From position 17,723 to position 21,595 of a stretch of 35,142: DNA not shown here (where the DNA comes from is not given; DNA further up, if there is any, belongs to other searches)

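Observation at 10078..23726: Atypical 13.6-kb sugar-ABC cassette: giant binding protein, two permease pairs, and three non-transporter envelope proteins between them, with no ATPase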

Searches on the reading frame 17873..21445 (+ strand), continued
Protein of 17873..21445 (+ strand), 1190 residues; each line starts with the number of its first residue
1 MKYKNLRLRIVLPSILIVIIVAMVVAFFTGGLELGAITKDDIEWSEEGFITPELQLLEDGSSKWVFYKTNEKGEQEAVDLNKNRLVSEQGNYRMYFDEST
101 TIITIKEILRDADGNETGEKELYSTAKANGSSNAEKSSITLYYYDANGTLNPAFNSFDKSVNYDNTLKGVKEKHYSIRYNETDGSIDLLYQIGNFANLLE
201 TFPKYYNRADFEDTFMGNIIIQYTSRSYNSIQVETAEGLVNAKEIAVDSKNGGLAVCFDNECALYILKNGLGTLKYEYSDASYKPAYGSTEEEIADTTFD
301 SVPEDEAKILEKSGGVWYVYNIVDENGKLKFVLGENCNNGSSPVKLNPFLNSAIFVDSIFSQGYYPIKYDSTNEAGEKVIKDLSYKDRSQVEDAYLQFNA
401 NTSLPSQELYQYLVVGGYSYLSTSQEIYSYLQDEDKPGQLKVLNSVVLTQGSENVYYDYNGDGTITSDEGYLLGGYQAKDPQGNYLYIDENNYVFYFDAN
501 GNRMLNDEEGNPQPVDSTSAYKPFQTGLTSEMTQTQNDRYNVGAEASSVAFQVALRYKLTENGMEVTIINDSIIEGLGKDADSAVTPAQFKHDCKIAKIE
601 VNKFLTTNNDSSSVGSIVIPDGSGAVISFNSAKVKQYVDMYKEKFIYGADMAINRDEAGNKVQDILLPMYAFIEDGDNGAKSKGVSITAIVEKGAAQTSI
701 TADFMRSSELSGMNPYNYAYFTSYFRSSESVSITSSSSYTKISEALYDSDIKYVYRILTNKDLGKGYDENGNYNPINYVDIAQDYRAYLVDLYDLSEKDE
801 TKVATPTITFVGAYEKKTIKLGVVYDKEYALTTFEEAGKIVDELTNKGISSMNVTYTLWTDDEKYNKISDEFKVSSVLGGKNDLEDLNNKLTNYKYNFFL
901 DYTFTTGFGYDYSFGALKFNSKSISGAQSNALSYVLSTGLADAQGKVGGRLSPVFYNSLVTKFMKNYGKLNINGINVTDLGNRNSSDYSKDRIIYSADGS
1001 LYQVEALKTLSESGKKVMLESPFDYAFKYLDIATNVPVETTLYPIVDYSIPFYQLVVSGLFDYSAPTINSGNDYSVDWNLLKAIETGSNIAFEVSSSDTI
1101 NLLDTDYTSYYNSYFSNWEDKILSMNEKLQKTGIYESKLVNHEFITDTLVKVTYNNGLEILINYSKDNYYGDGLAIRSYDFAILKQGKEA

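Call 47: search_protein_families(library=pfam, proteins=[L002:20623-21381:+, L035:14820-17462:+, L035:19176-21638:+, L056:14928-16091:+, L056:16146-17531:+, L032:15479-16423:+, L032:18751-20112:+, L031:15465-16958:+], max_evalue=0.01)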
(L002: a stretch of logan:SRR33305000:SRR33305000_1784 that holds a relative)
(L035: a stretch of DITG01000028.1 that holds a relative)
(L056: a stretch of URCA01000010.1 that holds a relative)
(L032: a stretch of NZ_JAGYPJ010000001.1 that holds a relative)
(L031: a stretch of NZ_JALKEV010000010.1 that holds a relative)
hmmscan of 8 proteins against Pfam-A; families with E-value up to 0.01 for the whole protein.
L002:20623-21381:+ (252 aa): 0 families

L035:14820-17462:+ (880 aa): 3 families
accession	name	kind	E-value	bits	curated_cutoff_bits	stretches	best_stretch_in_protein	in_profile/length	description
PF14323.11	GxGYxYP_C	-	1.5e-15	58.1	27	1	475-635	1-161/242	GxGYxYP putative glycoside hydrolase C-terminal domain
PF16216.10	GxGYxYP_N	-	5.5e-05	23.3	23.9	1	195-270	2-72/72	GxGYxYP_N 1st domain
PF20958.2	GxGYxYP_N_3rd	-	0.0015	19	24.4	1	376-443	14-79/91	GxGYxYP third domain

L035:19176-21638:+ (820 aa): 4 families
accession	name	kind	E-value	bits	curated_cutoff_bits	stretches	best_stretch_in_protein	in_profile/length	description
PF02638.21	GHL10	-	1.2e-24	87.4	27.9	1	143-426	19-279/311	Glycosyl hydrolase-like 10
PF22433.2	MtxA_IG-like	-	1.3e-05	25.4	26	0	732-783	25-79/83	Magnetotaxis protein MtxA, Immunoglobulin-like domain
PF07495.19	Y_Y_Y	-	0.0011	19.3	26.6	0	734-772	10-50/65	Y_Y_Y domain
PF14871.12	GHL6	-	0.0023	18.6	35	1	146-277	3-119/132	Hypothetical glycosyl hydrolase 6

L056:14928-16091:+ (387 aa): 0 families

L056:16146-17531:+ (461 aa): 3 families
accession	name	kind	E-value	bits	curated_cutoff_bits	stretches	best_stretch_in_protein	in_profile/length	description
PF13472.12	Lipase_GDSL_2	-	5.8e-14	53.4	32.9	1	238-412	1-141/178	GDSL-like Lipase/Acylhydrolase family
PF17996.7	CE2_N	-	9.4e-11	42.2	27.9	1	123-228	10-106/108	Carbohydrate esterase 2 N-terminal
PF00657.28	Lipase_GDSL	-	4.9e-09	37.1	23.6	1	236-445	1-207/208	GDSL-like Lipase/Acylhydrolase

L032:15479-16423:+ (314 aa): 1 family
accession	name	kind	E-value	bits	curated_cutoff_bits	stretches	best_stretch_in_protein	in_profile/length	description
PF00248.27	Aldo_ket_red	-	4.4e-78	262.7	24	1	15-313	1-290/291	Aldo/keto reductase family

L032:18751-20112:+ (453 aa): 3 families
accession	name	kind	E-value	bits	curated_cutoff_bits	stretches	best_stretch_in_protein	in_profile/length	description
PF01554.23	MatE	-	9.4e-60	201.4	24.9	2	21-182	1-161/161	MatE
PF13440.11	Polysacc_synt_3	-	6.9e-08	32.5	23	1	11-122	173-283/293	Polysaccharide biosynthesis protein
PF03023.19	MurJ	-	4.9e-07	29.2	27.4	1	65-213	249-399/451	Lipid II flippase MurJ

L031:15465-16958:+ (497 aa): 1 family
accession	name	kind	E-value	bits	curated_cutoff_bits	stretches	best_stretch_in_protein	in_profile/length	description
PF02696.19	SelO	-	3.3e-116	389.3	22.8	1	22-466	9-464/466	Protein adenylyltransferase SelO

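Call 59: search_protein_families(library=pfam, proteins=[P0019], max_evalue=0.01)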
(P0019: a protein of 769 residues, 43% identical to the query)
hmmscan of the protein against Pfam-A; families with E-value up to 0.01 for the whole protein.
P0019 (769 aa): 1 family
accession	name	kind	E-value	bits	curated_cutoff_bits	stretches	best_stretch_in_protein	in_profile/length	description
PF09479.16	Flg_new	-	3.6e-15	56.3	27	1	109-173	1-65/65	Listeria-Bacteroides repeat domain (List_Bact_rpt)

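Call 79: find_encoding_contigs(protein=P0019, flank=7000, max_places=2)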
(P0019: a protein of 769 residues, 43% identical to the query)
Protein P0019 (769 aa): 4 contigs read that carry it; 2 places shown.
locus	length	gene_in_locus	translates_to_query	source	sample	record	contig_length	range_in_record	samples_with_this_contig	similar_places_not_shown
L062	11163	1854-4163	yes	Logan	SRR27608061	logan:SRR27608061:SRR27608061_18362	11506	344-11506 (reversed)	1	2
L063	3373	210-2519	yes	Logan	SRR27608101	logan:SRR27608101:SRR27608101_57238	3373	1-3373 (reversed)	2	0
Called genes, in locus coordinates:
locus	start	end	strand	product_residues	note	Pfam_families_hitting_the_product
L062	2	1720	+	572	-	?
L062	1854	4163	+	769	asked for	PF09479:Flg_new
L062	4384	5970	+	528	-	-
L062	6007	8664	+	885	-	PF20578:aBig_2, PF13529:Peptidase_C39_2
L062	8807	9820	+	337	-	PF13529:Peptidase_C39_2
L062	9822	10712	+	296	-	PF00929:RNase_T, PF16473:Rv2179c-like (weak)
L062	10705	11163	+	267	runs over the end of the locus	?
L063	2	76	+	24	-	?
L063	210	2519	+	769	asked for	PF09479:Flg_new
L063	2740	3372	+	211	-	?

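Call 81: search_protein_representatives(alignment_id=A1)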
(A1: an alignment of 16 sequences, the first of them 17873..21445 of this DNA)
Query: 16 sequences, 1158 profile positions. Proteins with E-value up to 0.001 (for the whole library): 4962; up to 1e-10: 4238; up to 1e-30: 3274. The best 150 are listed.
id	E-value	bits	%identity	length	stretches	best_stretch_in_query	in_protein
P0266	0.0e+00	1597.2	-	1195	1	1-1155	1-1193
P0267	0.0e+00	1366.1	-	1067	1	1-1156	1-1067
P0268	0.0e+00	1138.8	-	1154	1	2-1156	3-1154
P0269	0.0e+00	1100.7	-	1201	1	3-1156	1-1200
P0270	0.0e+00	1068.4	-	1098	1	2-1156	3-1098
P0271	0.0e+00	1015.9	-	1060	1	3-1155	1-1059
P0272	5.4e-297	1004.7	-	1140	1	3-1157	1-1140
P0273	5.4e-295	998.1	-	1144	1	3-1155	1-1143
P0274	7.1e-277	938.1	-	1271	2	61-1155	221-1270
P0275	5.0e-235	799.5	-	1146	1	3-1154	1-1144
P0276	7.9e-234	795.5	-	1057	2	492-1152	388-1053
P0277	2.8e-225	767.2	-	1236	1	2-1153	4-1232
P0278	3.5e-224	763.6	-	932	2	450-1150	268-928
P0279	5.7e-219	746.3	-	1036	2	456-1149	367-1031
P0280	4.8e-214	730.0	-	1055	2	451-1147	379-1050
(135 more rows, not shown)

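Call 82: find_encoding_contigs(protein=P0025, flank=10000, max_places=1)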
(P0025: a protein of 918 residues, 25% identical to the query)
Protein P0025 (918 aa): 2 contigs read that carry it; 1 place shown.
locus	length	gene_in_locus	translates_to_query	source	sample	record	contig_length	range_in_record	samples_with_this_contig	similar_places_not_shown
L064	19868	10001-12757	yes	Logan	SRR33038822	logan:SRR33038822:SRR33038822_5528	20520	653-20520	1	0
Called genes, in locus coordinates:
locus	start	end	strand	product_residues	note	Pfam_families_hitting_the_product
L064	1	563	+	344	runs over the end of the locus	PF01208:URO-D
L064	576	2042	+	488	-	PF01547:SBP_bac_1, PF13416:SBP_bac_8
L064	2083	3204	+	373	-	-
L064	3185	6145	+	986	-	PF13416:SBP_bac_8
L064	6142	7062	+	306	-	PF00528:BPD_transp_1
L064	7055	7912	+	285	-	PF00528:BPD_transp_1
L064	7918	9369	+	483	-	PF01436:NHL (faint), PF08450:SGL (faint)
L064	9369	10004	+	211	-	PF04893:Yip1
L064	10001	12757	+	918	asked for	PF18952:DUF5696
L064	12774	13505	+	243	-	PF00528:BPD_transp_1 (weak)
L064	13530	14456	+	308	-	PF00528:BPD_transp_1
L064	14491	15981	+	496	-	PF03629:SASA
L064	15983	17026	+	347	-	PF01208:URO-D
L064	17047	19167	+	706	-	PF22842:Pel9A-like_beta_helix, PF13229:Beta_helix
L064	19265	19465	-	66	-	PF13610:DDE_Tnp_IS240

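Call 94: search_solved_structures(query=A2, max_evalue=10, show_alignments=3)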
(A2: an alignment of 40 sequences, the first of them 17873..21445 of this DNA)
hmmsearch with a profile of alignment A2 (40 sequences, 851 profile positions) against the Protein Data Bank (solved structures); distinct sequences matched with E-value up to 10: 5.
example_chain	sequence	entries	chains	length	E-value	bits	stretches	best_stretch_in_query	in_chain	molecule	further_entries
5opq_A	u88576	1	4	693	7.4e-12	47.5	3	61-115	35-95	3,6-anhydro-D-galactosidase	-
8rzk_A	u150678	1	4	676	9e-12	47.3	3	62-115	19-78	Conserved hypothetical periplasmic protein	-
8rzg_A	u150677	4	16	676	9e-12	47.3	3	62-115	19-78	Conserved hypothetical periplasmic protein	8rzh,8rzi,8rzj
5wzq_A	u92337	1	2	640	5.5e-06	28.1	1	420-558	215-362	Alpha-N-acetylgalactosaminidase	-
5wzn_A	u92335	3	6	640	8.9e-06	27.4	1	420-556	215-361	Alpha-N-acetylgalactosaminidase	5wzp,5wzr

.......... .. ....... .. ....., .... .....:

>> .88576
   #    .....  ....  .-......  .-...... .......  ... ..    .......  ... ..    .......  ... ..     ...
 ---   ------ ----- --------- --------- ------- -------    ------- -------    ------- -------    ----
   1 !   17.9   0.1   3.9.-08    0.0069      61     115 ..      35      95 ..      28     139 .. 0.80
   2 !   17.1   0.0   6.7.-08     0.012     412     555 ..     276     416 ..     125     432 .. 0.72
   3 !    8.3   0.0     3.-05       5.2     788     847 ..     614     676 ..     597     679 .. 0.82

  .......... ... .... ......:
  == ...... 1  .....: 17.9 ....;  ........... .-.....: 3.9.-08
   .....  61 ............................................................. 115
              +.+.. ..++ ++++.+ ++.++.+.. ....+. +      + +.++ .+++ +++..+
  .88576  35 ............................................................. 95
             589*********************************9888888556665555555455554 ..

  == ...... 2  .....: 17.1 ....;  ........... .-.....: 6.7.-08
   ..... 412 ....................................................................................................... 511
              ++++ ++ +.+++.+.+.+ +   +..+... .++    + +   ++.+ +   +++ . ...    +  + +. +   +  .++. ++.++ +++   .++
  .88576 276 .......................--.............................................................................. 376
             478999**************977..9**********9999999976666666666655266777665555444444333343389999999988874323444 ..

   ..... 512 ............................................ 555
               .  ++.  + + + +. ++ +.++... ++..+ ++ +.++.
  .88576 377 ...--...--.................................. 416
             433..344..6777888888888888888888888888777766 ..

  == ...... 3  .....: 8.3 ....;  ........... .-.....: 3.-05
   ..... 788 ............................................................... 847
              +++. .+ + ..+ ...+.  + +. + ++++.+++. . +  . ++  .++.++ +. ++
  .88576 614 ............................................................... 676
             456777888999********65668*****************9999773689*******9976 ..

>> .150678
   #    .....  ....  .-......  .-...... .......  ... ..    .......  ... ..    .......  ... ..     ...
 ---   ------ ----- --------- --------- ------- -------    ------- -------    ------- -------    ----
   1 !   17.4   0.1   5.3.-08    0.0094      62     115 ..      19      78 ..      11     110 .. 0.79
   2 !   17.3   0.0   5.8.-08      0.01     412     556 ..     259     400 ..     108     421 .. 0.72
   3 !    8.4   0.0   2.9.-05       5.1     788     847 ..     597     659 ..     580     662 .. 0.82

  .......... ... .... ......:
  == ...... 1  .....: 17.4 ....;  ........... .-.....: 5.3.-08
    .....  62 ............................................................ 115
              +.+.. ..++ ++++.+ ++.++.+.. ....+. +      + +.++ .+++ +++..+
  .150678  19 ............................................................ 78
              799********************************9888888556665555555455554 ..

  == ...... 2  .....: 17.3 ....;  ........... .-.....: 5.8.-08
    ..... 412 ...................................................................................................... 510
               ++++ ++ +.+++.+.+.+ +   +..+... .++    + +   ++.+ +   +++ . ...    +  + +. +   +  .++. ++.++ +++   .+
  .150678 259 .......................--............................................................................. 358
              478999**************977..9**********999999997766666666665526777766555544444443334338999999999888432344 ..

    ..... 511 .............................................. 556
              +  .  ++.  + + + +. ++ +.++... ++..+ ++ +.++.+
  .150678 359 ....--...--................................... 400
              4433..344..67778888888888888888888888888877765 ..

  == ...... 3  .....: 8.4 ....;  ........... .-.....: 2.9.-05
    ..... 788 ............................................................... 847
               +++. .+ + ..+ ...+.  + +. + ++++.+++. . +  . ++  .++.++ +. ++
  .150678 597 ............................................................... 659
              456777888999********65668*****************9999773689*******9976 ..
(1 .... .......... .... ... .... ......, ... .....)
